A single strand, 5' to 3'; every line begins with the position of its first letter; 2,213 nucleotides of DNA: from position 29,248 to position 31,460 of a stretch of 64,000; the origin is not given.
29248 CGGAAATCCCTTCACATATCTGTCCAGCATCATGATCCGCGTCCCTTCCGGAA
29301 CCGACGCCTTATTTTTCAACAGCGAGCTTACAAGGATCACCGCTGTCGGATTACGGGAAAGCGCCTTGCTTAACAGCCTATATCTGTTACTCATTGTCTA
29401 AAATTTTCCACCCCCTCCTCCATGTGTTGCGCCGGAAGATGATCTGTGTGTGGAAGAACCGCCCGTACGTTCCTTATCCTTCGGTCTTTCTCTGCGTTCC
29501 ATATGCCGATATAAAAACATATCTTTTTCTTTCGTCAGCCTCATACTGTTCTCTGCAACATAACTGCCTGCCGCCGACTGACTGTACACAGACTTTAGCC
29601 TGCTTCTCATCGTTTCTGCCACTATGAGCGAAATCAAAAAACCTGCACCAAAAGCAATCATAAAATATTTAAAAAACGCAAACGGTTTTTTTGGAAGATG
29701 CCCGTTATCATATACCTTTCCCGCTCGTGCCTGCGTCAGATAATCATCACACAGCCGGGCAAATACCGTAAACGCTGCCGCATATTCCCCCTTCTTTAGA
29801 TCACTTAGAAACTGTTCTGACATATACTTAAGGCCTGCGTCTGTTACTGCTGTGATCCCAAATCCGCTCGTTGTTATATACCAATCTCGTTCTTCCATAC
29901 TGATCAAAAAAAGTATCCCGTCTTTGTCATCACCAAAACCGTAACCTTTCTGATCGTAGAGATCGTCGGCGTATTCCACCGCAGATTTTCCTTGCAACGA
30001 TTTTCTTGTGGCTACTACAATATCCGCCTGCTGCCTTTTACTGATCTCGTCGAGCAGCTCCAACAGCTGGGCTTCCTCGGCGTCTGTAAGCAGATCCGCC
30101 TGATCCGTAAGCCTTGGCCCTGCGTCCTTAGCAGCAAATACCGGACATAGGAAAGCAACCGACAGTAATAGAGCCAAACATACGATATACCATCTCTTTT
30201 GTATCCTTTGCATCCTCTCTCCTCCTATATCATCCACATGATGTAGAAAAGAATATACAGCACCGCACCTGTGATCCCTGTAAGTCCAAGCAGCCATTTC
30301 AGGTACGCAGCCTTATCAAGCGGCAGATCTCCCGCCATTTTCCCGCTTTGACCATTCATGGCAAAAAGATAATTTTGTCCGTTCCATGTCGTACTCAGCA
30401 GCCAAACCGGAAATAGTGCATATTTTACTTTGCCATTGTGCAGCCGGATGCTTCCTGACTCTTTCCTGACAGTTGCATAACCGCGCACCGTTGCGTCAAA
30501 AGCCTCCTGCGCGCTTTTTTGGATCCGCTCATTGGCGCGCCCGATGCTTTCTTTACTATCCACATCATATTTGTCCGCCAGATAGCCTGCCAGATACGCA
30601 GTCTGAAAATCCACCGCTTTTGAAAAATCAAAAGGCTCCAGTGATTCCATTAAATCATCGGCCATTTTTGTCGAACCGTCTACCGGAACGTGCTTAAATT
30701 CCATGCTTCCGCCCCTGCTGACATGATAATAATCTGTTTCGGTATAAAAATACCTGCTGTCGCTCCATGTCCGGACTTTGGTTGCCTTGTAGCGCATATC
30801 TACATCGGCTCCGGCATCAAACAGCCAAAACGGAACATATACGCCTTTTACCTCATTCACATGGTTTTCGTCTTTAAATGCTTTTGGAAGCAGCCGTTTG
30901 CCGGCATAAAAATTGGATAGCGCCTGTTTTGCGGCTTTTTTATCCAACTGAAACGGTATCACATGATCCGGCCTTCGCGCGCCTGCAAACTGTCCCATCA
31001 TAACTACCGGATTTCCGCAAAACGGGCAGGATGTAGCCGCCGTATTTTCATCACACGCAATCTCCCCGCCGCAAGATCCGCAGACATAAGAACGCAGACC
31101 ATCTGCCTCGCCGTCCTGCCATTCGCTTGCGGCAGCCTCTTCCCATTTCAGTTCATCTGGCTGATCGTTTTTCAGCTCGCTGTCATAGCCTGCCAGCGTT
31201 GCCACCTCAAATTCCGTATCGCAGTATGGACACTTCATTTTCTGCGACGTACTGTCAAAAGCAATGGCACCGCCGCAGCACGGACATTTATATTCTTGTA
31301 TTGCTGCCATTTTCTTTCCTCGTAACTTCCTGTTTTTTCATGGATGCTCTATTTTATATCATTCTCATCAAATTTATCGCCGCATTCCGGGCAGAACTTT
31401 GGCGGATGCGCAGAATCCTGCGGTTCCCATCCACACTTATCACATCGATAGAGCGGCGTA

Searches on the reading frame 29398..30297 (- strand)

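Call 7: search_protein_families(library=pfam, proteins=[window:29398-30297:-], max_evalue=1)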
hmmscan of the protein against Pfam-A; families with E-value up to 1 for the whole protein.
window:29398-30297:- (299 aa): 2 families
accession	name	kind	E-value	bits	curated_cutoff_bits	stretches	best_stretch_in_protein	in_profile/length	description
PF04536.20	TPM_phosphatase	-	4.2e-29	101.5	22.1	1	64-185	2-124/125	TPM domain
PF01517.23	HDV_ag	-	0.11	13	27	1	249-295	132-179/187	Hepatitis delta virus delta antigen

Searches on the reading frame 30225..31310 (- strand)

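Call 7: search_protein_families(library=pfam, proteins=[window:30225-31310:-], max_evalue=1)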
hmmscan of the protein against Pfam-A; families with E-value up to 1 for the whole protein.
window:30225-31310:- (361 aa): 16 families
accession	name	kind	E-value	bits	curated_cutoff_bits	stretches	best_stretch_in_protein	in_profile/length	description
PF07295.17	DUF1451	-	0.0012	19.5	26.1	1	54-100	93-139/146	Zinc-ribbon containing domain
PF06221.18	zf-C2HC5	-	0.0031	17.9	25.8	1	76-104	19-46/54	Putative zinc finger motif, C2HC5-type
PF21344.3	Zn_ribbon_LysW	-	0.0056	16.7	27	1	8-38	2-35/46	Alpha-aminoadipate carrier protein LysW-like, globular domain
PF07754.17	HVO_2753_ZBP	-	0.0095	16.2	33.2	1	77-104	1-28/46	Small zinc finger protein HVO_2753-like, Zn-binding pocket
PF03966.22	Trm112p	-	0.017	15.5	22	1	8-34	9-35/40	Trm112p-like protein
PF01155.25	HypA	-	0.028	14.9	28.9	0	6-47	70-108/112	Hydrogenase/urease nickel incorporation, metallochaperone, hypA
PF07191.17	Zn_ribbon_6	-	0.033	14.6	25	1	8-37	2-29/67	Double zinc ribbon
PF15777.11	Anti-TRAP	-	0.17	12.4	32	1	6-42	10-48/59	Tryptophan RNA-binding attenuator protein inhibitory protein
PF05605.18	zf-Di19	-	0.19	12.4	27.5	1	24-39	2-17/54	Drought induced 19 protein (Di19), zinc-binding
PF13719.11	Zn_ribbon_5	-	0.38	11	29.3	1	25-38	3-16/37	zinc-ribbon domain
PF23548.1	Zn_ribbon_FGT1_2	-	0.39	10.8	27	1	8-37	4-33/35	FORGETTER1 second zinc ribbon domain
PF12773.13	DZR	-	0.54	10.9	27.3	1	75-107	13-39/45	Double zinc ribbon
PF10276.14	zf-CHCC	-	0.56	10.7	27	1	22-34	25-37/37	Zinc-finger domain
PF24042.1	DUF7351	-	0.69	10.1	31.2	1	8-85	3-77/177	Domain of unknown function (DUF7351)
PF17283.8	Zn_ribbon_SprT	-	0.75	10.3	28.1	1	6-33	4-33/38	SprT-like zinc ribbon domain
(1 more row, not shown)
